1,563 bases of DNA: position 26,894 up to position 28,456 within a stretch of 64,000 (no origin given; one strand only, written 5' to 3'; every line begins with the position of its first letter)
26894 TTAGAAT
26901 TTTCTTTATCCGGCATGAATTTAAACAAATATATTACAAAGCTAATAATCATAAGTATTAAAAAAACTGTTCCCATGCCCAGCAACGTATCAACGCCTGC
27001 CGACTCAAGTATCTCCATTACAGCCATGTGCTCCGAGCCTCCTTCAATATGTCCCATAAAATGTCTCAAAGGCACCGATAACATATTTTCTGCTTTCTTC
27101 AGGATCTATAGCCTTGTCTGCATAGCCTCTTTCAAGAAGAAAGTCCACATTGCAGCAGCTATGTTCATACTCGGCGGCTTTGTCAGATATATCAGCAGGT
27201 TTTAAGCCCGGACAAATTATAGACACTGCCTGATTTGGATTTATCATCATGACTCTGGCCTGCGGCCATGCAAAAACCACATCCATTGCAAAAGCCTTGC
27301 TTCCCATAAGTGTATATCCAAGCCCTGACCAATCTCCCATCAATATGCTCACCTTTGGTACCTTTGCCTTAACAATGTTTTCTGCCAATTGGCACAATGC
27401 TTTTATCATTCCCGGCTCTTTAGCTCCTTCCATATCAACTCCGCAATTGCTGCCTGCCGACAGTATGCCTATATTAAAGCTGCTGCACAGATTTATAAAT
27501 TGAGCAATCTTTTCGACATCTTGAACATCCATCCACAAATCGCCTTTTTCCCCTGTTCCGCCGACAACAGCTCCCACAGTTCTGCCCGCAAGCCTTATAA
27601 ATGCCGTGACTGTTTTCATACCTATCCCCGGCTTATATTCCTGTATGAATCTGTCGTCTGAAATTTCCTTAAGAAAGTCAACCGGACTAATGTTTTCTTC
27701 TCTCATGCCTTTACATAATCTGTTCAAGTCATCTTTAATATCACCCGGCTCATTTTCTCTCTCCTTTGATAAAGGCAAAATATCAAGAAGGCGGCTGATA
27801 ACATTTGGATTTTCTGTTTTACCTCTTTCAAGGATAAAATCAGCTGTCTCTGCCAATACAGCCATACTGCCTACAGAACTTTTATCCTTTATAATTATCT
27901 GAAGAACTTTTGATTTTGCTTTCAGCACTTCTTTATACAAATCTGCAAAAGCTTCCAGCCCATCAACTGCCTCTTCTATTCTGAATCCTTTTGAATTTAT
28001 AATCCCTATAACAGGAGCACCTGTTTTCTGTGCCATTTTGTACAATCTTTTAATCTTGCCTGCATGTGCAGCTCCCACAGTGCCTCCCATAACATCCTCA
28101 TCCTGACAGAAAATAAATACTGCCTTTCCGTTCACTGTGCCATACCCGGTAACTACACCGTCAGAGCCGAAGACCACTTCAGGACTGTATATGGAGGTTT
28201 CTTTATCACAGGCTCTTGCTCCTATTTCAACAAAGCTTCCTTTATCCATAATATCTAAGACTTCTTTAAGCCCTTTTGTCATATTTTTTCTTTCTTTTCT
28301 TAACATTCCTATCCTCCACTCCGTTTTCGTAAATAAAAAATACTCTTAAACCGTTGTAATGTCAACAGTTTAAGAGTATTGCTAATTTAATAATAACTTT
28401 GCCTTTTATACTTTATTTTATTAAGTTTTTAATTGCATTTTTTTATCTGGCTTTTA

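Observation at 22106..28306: Hybrid Na+-translocating decarboxylase operon with two different carboxyltransferase catalytic subunits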

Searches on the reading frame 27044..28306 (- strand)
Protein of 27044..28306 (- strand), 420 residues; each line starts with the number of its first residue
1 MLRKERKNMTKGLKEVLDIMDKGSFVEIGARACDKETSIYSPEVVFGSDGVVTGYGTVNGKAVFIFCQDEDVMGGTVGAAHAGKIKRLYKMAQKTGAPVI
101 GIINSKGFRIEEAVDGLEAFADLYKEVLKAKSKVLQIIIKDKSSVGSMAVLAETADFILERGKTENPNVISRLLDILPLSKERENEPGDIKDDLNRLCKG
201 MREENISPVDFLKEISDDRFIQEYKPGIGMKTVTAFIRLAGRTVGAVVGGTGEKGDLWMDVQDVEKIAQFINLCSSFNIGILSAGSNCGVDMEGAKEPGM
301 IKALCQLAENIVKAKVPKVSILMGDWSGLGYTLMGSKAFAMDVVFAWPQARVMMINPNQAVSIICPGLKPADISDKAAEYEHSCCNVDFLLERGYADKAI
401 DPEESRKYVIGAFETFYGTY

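Call 3: search_protein_families(library=pfam, proteins=[window:27044-28306:-])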
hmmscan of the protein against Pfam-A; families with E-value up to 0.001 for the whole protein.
window:27044-28306:- (420 aa): 1 family
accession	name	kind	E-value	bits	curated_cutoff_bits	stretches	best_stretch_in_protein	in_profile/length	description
PF01039.27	Carboxyl_trans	-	1.7e-51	175.8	22.3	2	205-413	257-475/493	Carboxyl transferase domain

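Call 4: search_protein_families(library=ncbifam, proteins=[window:27044-28306:-])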
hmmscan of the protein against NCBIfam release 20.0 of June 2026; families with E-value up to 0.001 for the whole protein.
window:27044-28306:- (420 aa): 6 families
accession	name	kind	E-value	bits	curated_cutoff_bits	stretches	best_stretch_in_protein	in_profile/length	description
TIGR01117.1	mmdA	subfamily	3.9e-56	190.9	998.8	2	16-159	37-180/512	methylmalonyl-CoA decarboxylase subunit alpha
TIGR03133.1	malonate_beta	equivalog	2.2e-16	59.9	278.15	1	16-159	12-164/274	biotin-independent malonate decarboxylase subunit beta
NF005530.0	PRK07189.1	equivalog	5.2e-16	58.6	228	1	17-159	23-174/303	biotin-independent malonate decarboxylase subunit beta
TIGR00515.1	accD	equivalog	7.5e-07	28.8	317.45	1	48-159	107-220/285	acetyl-CoA carboxylase, carboxyltransferase subunit beta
NF041504.1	AccA_sub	subfamily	2.5e-05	23.8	300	0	50-151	40-152/257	carboxyltransferase subunit alpha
NF008971.0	PRK12319.1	equivalog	0.00052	19.7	406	0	83-160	85-165/256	acetyl-CoA carboxylase carboxyl transferase subunit alpha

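Call 6: search_solved_structures(query=window:27044-28306:-, show_alignments=3, max_evalue=0.001)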
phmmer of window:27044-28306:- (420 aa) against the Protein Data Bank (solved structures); distinct sequences matched with E-value up to 0.001: 48.
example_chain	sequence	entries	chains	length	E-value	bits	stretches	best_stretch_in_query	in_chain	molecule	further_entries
1vrg_A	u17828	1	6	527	1.2e-47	166.2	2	204-415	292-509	propionyl-CoA carboxylase, beta subunit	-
3n6r_B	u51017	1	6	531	2.4e-47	165.1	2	15-158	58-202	Propionyl-CoA carboxylase, beta subunit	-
1x0u_A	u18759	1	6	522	9.5e-47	163.2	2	17-159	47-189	hypothetical methylmalonyl-CoA decarboxylase alpha subunit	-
6ybp_A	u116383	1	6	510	1.8e-42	149.1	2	16-158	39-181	Propionyl-CoA carboxylase beta chain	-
8pn7_A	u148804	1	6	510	2e-41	145.6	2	16-158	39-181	Propionyl-CoA carboxylase beta chain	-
6ybq_A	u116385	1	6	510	2e-41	145.6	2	16-158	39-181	Propionyl-CoA carboxylase beta chain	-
8pn8_A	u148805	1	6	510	2.8e-41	145.2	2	16-158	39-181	Propionyl-CoA carboxylase beta chain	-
9t97_D5a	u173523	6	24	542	6.2e-41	144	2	12-162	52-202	Propionyl-CoA carboxylase beta chain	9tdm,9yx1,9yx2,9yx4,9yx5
3mfm_C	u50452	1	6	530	7.4e-41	143.7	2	14-148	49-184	Propionyl-CoA carboxylase complex B subunit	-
3ibb_A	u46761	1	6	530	7.5e-41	143.7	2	14-148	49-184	Propionyl-CoA carboxylase complex B subunit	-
3iav_A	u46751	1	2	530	7.5e-41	143.7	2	14-148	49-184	Propionyl-CoA carboxylase complex B subunit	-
3ib9_A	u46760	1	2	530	1e-40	143.3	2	14-148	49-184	Propionyl-CoA carboxylase complex B subunit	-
1xnw_A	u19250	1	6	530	1e-40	143.3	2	14-148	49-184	propionyl-CoA carboxylase complex B subunit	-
1xnv_A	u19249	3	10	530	1e-40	143.3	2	14-148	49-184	propionyl-CoA carboxylase complex B subunit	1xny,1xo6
9wkr_G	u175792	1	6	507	2.9e-40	141.8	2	15-139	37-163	Propionyl-CoA carboxylase beta chain, mitochondrial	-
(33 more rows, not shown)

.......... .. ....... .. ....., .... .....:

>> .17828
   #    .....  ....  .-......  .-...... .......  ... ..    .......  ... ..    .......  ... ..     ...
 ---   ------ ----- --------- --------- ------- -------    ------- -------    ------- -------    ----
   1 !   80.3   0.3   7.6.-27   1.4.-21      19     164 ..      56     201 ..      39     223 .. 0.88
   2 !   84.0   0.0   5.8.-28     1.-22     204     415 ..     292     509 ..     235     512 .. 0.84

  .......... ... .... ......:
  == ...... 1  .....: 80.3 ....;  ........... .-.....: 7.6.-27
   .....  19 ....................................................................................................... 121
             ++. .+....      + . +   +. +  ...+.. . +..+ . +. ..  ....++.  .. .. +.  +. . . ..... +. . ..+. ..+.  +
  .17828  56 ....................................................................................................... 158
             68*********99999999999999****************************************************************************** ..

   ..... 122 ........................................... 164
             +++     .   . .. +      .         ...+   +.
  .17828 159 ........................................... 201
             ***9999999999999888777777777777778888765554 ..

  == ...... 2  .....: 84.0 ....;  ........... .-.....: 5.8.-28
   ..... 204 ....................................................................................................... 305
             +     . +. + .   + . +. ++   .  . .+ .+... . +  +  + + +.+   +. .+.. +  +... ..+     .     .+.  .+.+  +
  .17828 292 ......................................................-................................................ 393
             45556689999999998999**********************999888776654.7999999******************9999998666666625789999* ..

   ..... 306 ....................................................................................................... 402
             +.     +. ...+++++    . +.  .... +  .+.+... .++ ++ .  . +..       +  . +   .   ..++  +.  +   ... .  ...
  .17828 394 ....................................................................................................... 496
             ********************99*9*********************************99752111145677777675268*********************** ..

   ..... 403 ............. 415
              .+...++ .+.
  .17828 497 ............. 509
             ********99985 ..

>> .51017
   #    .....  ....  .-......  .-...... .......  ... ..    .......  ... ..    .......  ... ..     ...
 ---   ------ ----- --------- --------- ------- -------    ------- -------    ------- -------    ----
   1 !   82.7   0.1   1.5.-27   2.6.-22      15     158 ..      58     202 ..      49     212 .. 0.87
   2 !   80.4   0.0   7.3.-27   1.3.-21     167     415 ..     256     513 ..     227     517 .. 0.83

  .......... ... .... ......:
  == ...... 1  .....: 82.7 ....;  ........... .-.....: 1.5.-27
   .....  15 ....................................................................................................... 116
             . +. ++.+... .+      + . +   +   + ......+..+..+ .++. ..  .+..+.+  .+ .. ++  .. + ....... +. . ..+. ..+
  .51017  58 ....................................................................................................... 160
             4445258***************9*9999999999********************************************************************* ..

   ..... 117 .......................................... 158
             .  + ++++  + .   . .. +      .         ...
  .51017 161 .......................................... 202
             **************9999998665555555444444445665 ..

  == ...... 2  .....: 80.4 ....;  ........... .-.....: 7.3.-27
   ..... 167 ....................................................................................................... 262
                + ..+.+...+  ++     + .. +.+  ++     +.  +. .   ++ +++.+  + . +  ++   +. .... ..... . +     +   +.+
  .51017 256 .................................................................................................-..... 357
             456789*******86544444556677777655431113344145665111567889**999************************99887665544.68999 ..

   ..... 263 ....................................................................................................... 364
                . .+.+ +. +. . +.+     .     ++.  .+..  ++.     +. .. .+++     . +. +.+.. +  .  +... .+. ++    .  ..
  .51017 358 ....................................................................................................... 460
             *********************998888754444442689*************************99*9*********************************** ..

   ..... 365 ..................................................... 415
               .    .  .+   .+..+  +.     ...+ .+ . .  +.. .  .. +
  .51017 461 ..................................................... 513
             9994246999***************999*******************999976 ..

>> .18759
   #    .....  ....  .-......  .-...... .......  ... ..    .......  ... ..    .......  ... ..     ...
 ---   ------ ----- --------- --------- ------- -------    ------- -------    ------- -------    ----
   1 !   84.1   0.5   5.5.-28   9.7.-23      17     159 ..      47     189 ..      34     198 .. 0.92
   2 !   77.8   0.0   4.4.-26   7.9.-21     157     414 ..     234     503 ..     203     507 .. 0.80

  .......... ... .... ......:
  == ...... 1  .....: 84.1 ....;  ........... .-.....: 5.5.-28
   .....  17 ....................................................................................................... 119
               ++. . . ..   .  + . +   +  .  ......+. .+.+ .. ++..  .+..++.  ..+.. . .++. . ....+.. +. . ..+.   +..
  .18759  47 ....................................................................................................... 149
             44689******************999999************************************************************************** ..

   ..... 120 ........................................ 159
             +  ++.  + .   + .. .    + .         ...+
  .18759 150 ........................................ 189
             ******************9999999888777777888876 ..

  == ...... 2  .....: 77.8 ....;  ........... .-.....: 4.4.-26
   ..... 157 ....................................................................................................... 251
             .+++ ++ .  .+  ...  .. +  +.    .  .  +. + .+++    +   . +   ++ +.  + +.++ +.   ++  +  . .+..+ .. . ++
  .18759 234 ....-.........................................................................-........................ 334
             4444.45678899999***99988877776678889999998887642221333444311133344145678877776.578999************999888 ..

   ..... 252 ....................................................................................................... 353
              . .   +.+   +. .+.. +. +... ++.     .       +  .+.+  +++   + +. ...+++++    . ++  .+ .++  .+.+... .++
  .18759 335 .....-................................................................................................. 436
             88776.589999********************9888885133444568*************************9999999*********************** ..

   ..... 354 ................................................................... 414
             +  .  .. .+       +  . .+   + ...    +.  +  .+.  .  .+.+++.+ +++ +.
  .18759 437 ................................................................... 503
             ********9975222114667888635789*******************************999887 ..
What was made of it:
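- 27044..28306 (-): Acyl-CoA-type (PccB/MmdA/12S-type) two-domain carboxyltransferase, 420 aa. It is a shortened, non-canonical variant. Calls 3, 4, 6: PF01039; TIGR01117 at 191 bits against a 998.8 cutoff; PDB PccB-type chains about 1e-47.
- Checked: About 35 N-terminal residues are missing relative to solved PccB-type chains (call 6).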
